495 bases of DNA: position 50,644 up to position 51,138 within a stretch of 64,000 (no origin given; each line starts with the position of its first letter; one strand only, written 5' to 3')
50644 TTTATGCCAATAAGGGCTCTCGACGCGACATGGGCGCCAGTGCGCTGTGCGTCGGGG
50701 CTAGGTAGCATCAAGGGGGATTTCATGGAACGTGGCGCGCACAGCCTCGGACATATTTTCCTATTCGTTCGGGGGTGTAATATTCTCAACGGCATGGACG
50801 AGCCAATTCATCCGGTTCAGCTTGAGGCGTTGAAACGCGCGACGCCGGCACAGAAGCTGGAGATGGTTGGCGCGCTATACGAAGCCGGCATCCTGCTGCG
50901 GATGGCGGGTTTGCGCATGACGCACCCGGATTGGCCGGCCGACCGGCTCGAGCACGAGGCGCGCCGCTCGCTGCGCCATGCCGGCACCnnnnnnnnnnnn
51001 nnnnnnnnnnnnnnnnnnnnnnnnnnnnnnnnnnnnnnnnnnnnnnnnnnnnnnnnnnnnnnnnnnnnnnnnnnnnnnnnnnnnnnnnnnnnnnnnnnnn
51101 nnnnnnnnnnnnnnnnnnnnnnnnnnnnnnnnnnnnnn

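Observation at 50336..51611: Two-gene cassette (65-aa helical protein + NTase-fold protein) inserted between carboxylase-beta and acyl-CoA dehydrogenase genes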

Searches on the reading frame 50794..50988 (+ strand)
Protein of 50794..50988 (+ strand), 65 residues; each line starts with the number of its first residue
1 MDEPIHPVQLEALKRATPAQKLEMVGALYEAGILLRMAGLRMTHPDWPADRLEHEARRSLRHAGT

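Call 6: search_protein_families(library=pfam, proteins=[window:50794-50988:+], max_evalue=10)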
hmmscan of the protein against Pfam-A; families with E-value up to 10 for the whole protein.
window:50794-50988:+ (65 aa): 2 families
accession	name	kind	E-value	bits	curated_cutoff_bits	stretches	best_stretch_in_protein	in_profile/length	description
PF18993.5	Rv0078B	-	0.00054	20.4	27.1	1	15-62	2-49/63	Rv0078B-related antitoxin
PF13309.12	HTH_22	-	0.067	13.7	29.6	1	13-35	17-39/63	HTH domain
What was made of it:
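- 50794..50991 (+): MenA1-like antitoxin gene (65 aa, three helices). PF18993 Rv0078B hit at E=5.4e-4, 20.4 bits, below the 27.1-bit cut-off (call 6).
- On MenAT1 (MenA1/MenT1): Window protein: E=5.4e-4, 20.4 bits, below the 27.1-bit cut-off (call 6).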

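Call 7: search_protein_families(library=ncbifam, proteins=[window:50794-50988:+], max_evalue=10)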
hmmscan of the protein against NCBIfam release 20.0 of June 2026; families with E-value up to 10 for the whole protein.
window:50794-50988:+ (65 aa): 1 family
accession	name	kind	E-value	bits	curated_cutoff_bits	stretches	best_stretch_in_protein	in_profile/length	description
NF011582.1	PRK15006.1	equivalog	0.12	12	204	1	5-51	155-201/248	thiosulfate reductase cytochrome B subunit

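Call 8: search_protein_families(library=padloc, proteins=[window:50794-50988:+], max_evalue=10)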
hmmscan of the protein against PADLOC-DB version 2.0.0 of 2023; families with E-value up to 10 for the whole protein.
window:50794-50988:+ (65 aa): 0 families

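Call 18: search_solved_structures(query=window:50794-50988:+, max_evalue=10, show_alignments=3)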
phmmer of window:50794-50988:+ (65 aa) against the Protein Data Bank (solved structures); distinct sequences matched with E-value up to 10: 0.

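Call 20: find_homologous_proteins(query=window:50794-50988:+)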
Query window:50794-50988:+ (65 aa): 178 proteins with E <= 0.001 among 178 candidates; the best 120 are listed.
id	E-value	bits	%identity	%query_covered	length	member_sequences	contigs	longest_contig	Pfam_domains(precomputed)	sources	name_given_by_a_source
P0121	3.5e-34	133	97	100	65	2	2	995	PF18993.7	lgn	-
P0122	1.5e-30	121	89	100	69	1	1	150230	PF18993.7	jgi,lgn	jgi:hypothetical protein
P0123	3.4e-30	120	89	100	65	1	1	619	PF18993.7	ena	-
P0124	5.0e-30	120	88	100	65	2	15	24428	PF18993.7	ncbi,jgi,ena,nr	ncbi:MAG: hypothetical protein A2W21_07865 [Betaproteobacteria bacterium RBG_16_66_20]|nr:MAG: hypot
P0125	7.1e-30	119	89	100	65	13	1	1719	PF18993.7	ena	-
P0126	1.3e-29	119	89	100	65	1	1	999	PF18993.7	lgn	-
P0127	1.4e-29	118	88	100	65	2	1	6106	PF18993.7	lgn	-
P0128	1.9e-29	118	86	100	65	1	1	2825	PF18993.7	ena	-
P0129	2.9e-29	117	86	100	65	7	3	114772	PF18993.7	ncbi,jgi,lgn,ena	jgi:hypothetical protein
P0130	4.9e-29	117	88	100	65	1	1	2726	PF18993.7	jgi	jgi:hypothetical protein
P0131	6.0e-29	116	88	100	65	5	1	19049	PF18993.7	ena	-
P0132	7.6e-29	116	85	100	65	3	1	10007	-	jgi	-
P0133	1.5e-28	115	86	100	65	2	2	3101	PF18993.7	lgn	-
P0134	2.0e-28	115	86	100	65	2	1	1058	PF18993.7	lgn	-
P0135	2.2e-28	115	86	100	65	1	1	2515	PF18993.7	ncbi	-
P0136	2.3e-28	115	86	100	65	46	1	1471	PF18993.7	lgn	-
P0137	2.7e-28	114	86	100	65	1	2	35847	PF18993.7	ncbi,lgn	ncbi:MAG: hypothetical protein WAO95_09030 [Burkholderiales bacterium]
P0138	4.5e-28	114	86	100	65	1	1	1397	PF18993.7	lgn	-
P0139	7.1e-28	113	85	100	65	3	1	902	PF18993.7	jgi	-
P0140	1.7e-27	112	83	100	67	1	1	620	PF18993.7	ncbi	-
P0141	2.0e-27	112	85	100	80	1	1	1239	PF18993.7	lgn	-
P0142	2.5e-27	111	83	100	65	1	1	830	PF18993.7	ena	-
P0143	2.5e-27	111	85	100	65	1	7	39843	PF18993.7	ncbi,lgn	-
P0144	5.0e-27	110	85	100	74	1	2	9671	PF18993.7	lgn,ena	-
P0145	5.1e-27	110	82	100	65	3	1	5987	PF18993.7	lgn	-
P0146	6.6e-27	110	87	94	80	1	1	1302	PF18993.7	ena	-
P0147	7.0e-27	110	85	100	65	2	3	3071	PF18993.7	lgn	-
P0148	7.1e-27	110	83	100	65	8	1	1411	PF18993.7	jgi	jgi:hypothetical protein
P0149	7.6e-27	110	83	100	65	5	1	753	PF18993.7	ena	-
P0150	7.8e-27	110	83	100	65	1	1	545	PF18993.7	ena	-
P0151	7.9e-27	110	80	100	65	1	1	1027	PF18993.7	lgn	-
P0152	8.9e-27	110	83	100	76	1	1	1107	PF18993.7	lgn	-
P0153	1.3e-26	109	83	100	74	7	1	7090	PF18993.7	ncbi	-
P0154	1.7e-26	109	83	100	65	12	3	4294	PF18993.7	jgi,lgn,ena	jgi:hypothetical protein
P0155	2.2e-26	108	82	100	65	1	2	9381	PF18993.7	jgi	-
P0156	3.0e-26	108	83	100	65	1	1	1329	PF18993.7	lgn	-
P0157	3.4e-26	108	83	100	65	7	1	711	PF18993.7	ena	-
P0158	3.7e-26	108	82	100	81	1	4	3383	PF18993.7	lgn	-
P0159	4.2e-26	107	83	100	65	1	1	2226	PF18993.7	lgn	-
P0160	5.8e-26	107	82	100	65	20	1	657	PF18993.7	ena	-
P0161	6.8e-26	107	80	100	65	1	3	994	PF18993.7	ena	-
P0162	7.7e-26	107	82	100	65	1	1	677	PF18993.7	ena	-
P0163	7.9e-26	107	82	100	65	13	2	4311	PF18993.7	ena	-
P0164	9.6e-26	106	82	100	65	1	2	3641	PF18993.7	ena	-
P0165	9.6e-26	106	80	100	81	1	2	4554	PF18993.7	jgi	jgi:Rv0078B-related antitoxin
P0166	9.9e-26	106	80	100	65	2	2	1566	PF18993.7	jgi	jgi:Rv0078B-related antitoxin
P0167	1.1e-25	106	78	100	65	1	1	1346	PF18993.7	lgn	-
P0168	1.5e-25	106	82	100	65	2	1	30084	PF18993.7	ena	-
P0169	1.5e-25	106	80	100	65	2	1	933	PF18993.7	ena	-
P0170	1.8e-25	105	80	100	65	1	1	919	PF18993.7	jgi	jgi:hypothetical protein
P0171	1.9e-25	105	82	100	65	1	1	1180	PF18993.7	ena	-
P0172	1.9e-25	105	82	100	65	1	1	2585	PF18993.7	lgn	-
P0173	2.2e-25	105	82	100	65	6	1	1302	PF18993.7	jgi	jgi:hypothetical protein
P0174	2.8e-25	105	78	100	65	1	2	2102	PF18993.7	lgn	-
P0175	3.6e-25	105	82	100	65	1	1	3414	PF18993.7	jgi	jgi:hypothetical protein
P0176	4.5e-25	104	77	100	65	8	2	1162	PF18993.7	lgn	-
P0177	4.9e-25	104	78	100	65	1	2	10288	PF18993.7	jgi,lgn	jgi:hypothetical protein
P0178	5.0e-25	104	77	100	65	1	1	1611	PF18993.7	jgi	jgi:hypothetical protein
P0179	5.4e-25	104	82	100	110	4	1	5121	PF18993.7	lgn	-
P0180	5.9e-25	104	82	100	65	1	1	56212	PF18993.7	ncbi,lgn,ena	-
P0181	7.1e-25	104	82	100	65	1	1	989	PF18993.7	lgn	-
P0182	7.2e-25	104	77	100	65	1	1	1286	PF18993.7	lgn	-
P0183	7.4e-25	104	78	100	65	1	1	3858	PF18993.7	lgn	-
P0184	1.1e-24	103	78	100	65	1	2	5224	PF18993.7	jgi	-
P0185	1.3e-24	103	78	100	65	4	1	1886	PF18993.7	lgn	-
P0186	1.3e-24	103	75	100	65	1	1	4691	PF18993.7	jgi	jgi:hypothetical protein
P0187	1.4e-24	103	77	100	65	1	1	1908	PF18993.7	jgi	-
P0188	1.4e-24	103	75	100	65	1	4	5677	PF18993.7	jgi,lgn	jgi:hypothetical protein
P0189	1.6e-24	103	78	100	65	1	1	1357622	PF18993.7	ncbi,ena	-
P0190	1.9e-24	102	77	100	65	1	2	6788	PF18993.7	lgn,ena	-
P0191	2.2e-24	102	75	100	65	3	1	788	PF18993.7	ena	-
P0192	2.3e-24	102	75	100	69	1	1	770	PF18993.7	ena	-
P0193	2.7e-24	102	75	100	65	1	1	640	PF18993.7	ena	-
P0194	2.9e-24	102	78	100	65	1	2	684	PF18993.7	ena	-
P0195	3.2e-24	102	74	100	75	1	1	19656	PF18993.7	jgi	jgi:hypothetical protein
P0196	3.4e-24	101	75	100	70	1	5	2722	PF18993.7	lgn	-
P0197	3.6e-24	101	75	100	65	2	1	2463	PF18993.7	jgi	jgi:hypothetical protein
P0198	4.6e-24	101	75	100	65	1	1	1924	PF18993.7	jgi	jgi:hypothetical protein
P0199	5.4e-24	101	74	100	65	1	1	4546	PF18993.7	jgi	jgi:hypothetical protein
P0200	5.6e-24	101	77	100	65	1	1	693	PF18993.7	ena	-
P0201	6.3e-24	101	77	100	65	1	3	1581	PF18993.7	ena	-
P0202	6.4e-24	101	77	100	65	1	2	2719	PF18993.7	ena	-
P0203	7.5e-24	100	74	100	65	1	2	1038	PF18993.7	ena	-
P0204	8.0e-24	100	75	100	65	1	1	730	PF18993.7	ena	-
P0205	1.0e-23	100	77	100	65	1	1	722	PF18993.7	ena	-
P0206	1.0e-23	100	74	100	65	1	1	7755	PF18993.7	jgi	jgi:hypothetical protein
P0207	1.2e-23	100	75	100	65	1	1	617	PF18993.7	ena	-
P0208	1.4e-23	100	72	100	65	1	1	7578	PF18993.7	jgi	jgi:hypothetical protein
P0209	1.6e-23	99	77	100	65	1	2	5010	PF18993.7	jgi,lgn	jgi:hypothetical protein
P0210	1.7e-23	99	75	100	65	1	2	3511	PF18993.7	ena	-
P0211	2.2e-23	99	75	100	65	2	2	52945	PF18993.7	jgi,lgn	jgi:hypothetical protein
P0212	2.2e-23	99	75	100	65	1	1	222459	PF18993.7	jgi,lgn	jgi:hypothetical protein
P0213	2.9e-23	98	71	100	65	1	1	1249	PF18993.7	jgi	-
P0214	3.3e-23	98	75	100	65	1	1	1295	PF18993.7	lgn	-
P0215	3.6e-23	98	74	100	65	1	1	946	PF18993.7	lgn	-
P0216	4.7e-23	98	72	100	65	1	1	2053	PF18993.7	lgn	-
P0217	4.8e-23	98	74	100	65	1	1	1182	PF18993.7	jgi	-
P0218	5.0e-23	98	74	100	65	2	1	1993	PF18993.7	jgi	jgi:hypothetical protein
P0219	5.0e-23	98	77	100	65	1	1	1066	PF18993.7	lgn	-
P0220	5.8e-23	98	74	100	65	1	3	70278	PF18993.7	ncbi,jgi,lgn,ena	-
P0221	8.0e-23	97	72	100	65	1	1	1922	PF18993.7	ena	-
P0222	8.0e-23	97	72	100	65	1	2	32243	PF18993.7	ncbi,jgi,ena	-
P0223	8.3e-23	97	75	100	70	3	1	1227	PF18993.7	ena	-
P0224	8.5e-23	97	72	100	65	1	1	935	PF18993.7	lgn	-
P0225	9.3e-23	97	72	100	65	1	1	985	PF18993.7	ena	-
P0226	1.0e-22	97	75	100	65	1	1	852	PF18993.7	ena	-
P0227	1.0e-22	97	77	94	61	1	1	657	PF18993.7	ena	-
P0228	1.3e-22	96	71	100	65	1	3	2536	PF18993.7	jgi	jgi:hypothetical protein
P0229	1.4e-22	96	71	100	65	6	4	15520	PF18993.7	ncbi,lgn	ncbi:MAG TPA: hypothetical protein VGJ74_18405 [Burkholderiales bacterium]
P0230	1.4e-22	96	74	100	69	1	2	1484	PF18993.7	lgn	-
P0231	1.5e-22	96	74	100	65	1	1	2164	PF18993.7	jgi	jgi:hypothetical protein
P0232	1.6e-22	96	74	100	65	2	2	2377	PF18993.7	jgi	jgi:hypothetical protein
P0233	1.6e-22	96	74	100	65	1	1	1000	PF18993.7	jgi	jgi:Rv0078B-related antitoxin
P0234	1.6e-22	96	75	100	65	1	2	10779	PF18993.7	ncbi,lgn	-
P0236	1.7e-22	96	72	100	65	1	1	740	PF18993.7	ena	-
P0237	2.3e-22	96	72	100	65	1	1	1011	PF18993.7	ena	-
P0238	2.6e-22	96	74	100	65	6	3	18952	PF18993.7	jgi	jgi:hypothetical protein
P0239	3.7e-22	95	71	100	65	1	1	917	PF18993.7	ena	-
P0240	3.7e-22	95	74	100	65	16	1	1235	PF18993.7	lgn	-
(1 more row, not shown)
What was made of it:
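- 50794..50991 (+): 178 homologues, mostly called at 65 aa (call 20).
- On MenAT1 (MenA1/MenT1): Nearly all listed homologues carry a precomputed PF18993 tag (call 20).
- Checked: The 65-aa protein has 178 homologues (call 20).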

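Call 59: search_solved_structures(query=A2, max_evalue=10, show_alignments=2)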
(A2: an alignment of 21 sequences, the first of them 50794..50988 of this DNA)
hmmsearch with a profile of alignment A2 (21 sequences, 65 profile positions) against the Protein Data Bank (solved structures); distinct sequences matched with E-value up to 10: 12.
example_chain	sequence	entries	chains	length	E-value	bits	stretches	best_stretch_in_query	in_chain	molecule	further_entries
1fcq_A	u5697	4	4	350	0.069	16.4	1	34-62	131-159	HYALURONOGLUCOSAMINIDASE | HYALURONONGLUCOSAMINIDASE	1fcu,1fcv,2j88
8xyc_A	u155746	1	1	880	0.37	14.1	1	32-55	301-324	dVemCas12e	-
1mgv_A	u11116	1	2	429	1.4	12.2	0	36-49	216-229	7,8-diamino-pelargonic acid aminotransferase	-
1s0a_A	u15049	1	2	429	1.4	12.2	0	36-49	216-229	Adenosylmethionine-8-amino-7-oxononanoate aminotransferase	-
1s07_A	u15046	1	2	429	1.4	12.2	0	36-49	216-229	Adenosylmethionine-8-amino-7-oxononanoate aminotransferase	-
1s09_A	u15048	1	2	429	1.4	12.2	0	36-49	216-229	Adenosylmethionine-8-amino-7-oxononanoate aminotransferase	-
1s08_A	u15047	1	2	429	1.4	12.2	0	36-49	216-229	Adenosylmethionine-8-amino-7-oxononanoate aminotransferase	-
1mly_A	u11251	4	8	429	1.4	12.2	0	36-49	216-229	7,8-diamino-pelargonic acid aminotransferase | 7,8-DIAMINOPELARGONIC ACID SYNTHASE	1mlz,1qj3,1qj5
1s06_A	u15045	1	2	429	1.4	12.2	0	36-49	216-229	Adenosylmethionine-8-amino-7-oxononanoate aminotransferase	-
6ed7_A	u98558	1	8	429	1.4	12.2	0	36-49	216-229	7,8-diamino-pelargonic acid aminotransferase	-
1dty_A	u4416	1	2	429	1.5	12.1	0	36-49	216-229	ADENOSYLMETHIONINE-8-AMINO-7-OXONONANOATE AMINOTRANSFERASE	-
3kg7_A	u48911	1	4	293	1.6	12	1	3-19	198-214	CurH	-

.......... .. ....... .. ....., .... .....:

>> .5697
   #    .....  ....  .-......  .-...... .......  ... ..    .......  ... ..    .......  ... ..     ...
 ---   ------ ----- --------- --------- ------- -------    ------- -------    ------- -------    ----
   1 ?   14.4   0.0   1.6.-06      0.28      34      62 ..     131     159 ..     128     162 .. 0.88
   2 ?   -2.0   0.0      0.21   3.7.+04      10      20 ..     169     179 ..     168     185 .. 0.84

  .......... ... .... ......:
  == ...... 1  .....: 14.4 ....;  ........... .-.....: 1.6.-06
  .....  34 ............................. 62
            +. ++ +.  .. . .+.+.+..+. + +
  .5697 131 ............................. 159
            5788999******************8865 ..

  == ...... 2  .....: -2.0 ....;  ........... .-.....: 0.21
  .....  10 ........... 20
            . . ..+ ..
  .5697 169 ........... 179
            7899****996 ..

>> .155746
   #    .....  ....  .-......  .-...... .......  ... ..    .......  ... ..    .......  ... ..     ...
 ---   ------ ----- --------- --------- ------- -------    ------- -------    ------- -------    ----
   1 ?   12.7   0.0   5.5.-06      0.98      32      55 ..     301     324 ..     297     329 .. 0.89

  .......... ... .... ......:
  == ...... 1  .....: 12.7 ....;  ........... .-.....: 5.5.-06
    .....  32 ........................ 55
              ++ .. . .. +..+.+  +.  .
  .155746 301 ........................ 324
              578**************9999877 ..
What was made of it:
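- On MenAT1 (MenA1/MenT1): The family profile does not reach the MenA1 chain in the PDB (call 59).
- The antitoxin family profile does not reach the MenA1 chain in the PDB (call 59).
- Tried and rejected: The antitoxin, as a single sequence and as profile A2, found no MenA1 chain in the PDB (calls 18, 59).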

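Call 60: search_protein_families(library=pfam, alignment_id=A2, max_evalue=0.01)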
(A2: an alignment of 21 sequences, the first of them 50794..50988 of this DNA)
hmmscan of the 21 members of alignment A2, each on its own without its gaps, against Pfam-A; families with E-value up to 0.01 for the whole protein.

A. member 1, window:50794-50988:+ (65 aa): 1 family
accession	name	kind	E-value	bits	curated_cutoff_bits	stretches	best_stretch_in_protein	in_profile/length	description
PF18993.5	Rv0078B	-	0.00054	20.4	27.1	1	15-62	2-49/63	Rv0078B-related antitoxin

B. families by the number of members that match (of 21 scanned): 1 family
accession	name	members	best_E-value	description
PF18993.5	Rv0078B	20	5.2e-09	Rv0078B-related antitoxin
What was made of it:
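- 50794..50991 (+): 20 of 21 homologues hit PF18993, best E=5.2e-9 (call 60).
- On MenAT1 (MenA1/MenT1): 20 of 21 homologues match, best E=5.2e-9 (call 60).
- Antitoxin: PF18993 hit for the window protein (call 6), and 20 of 21 relatives hit it (call 60).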

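Call 65: predict_structure(alignment_id=A2)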
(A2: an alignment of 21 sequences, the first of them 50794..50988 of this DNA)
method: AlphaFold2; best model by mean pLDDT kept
length: 65 residues; sequences in the alignment: 21
mean_pLDDT: 90.0   pTM: 0.67
mean pLDDT of the five models: 90.0, 89.4, 88.5, 87.5, 85.1
residues with pLDDT >= 90: 47; 70-90: 13; 50-70: 3; < 50: 2
segments of 3 or more residues with pLDDT < 50: none
pLDDT, mean of each block of 10 residues (from residue 1): 71 93 93 97 98 96 75
secondary structure, 60 per line:
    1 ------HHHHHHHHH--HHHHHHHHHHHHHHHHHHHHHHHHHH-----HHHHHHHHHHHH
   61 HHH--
elements in order: H7-15 H18-43 H49-63
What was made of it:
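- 50794..50991 (+): AF2 pLDDT 90, all-helical (call 65).
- On AbiE / DUF1814 (PF08843) type IV TA: The partner is 65 aa, and its only HTH-type hit is a below-threshold match to PF13309 HTH_22 (E=0.067, 13.7 bits against a 29.6-bit cut-off) (calls 6, 65).
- The partner is 65 aa, with no wHTH or COG5340 AbiEi domain and no HEPN domain (calls 6, 65).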

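Call 69: fold_search(model_id=the predicted structure, library=pdb)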
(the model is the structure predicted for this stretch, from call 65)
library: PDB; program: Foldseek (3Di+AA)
matches with E <= 10: 57; with E <= 0.001: 0
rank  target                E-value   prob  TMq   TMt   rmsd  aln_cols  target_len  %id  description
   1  8an5_C                1.5e+00  0.66  0.53  0.65   1.9        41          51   24  MenAT1 toxin-antitoxin complex (rv0078a-rv0078b) from Mycobacterium tuberculosis H37Rv (released 2023-08-02)
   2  1fcu                  3.1e+00  0.54  0.42  0.09   1.0        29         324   34  CRYSTAL STRUCTURE (TRIGONAL) OF BEE VENOM HYALURONIDASE (released 2001-10-01)
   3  2gq2_A                4.1e+00  0.12  0.41  0.15   5.6        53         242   19  Mycobacterium tuberculosis ThyX-NADP complex (released 2006-06-27)
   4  9iho_W                4.4e+00  0.13  0.42  0.28   3.8        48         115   17  Open state without NUQM and without flavoprotein (classification state 4) of Pichia pastoris mitochondrial complex I i (released 2025-10-15)
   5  5b63_C                5.1e+00  0.33  0.45  0.06   1.0        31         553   29  Crystal structures of E.coli arginyl-tRNA synthetase (ArgRS) in complex with substrate tRNA(Arg) (released 2017-05-31)
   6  3eub_4                5.1e+00  0.25  0.36  0.03   1.6        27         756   22  Crystal Structure of Desulfo-Xanthine Oxidase with Xanthine (released 2009-01-27)
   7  6qbt                  5.4e+00  0.33  0.40  0.18   0.8        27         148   18  Structure of the HTLV-2 integrase catalytic core domain in complex with magnesium (trimeric form) (released 2020-09-30)
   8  1fcq                  5.4e+00  0.33  0.38  0.08   0.8        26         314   38  CRYSTAL STRUCTURE (MONOCLINIC) OF BEE VENOM HYALURONIDASE (released 2001-10-01)
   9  8g0k_C                5.4e+00  0.09  0.42  0.26  10.8        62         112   10  Bacteroides multispecies type VI secretion system Ntox15 domain effector and immunity Tde1/Tdi1 (released 2023-07-05)
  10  3am9_A                5.8e+00  0.23  0.36  0.02   1.6        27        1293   22  Complex of bovine xanthine dehydrogenase and trihydroxy FYX-051 (released 2010-11-03)
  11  8fzy_C                5.8e+00  0.20  0.56  0.23   3.7        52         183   12  Bacteroides spp. Ntox15 domain type VI secretion system effector Tde1 (released 2023-07-05)
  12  2oer_B                5.8e+00  0.13  0.45  0.18   4.1        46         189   17  Probable Transcriptional Regulator from Pseudomonas aeruginosa (released 2007-01-30)
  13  8ogi_B                6.2e+00  0.41  0.56  0.08   0.7        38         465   32  Structure of native human eosinophil peroxidase (released 2024-01-24)
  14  6xwt_B                6.2e+00  0.11  0.46  0.42   7.8        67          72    9  drosophila melanogaster CENP-A/H4 bound to N-terminal CAL1 fragment (released 2020-04-01)
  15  3qit_D                6.2e+00  0.08  0.38  0.09  10.0        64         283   14  Thioesterase Domain From Curacin Biosynthetic Pathway (released 2011-03-09)
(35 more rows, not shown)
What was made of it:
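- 50794..50991 (+): Top PDB fold hit is 8AN5_C (MenA1), but at E=1.5 (call 69).
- On MenAT1 (MenA1/MenT1): The fold top hit is 8AN5_C, but at E=1.5 (call 69).
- On MNT-HEPN (MntA/HepT): It is three helices and resembles MenA1 (calls 65, 69).
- Antitoxin fold: the model is all-helical, and 8AN5 chain C is its top PDB hit (calls 65, 69). The antitoxin fold match has E=1.5 (call 69).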
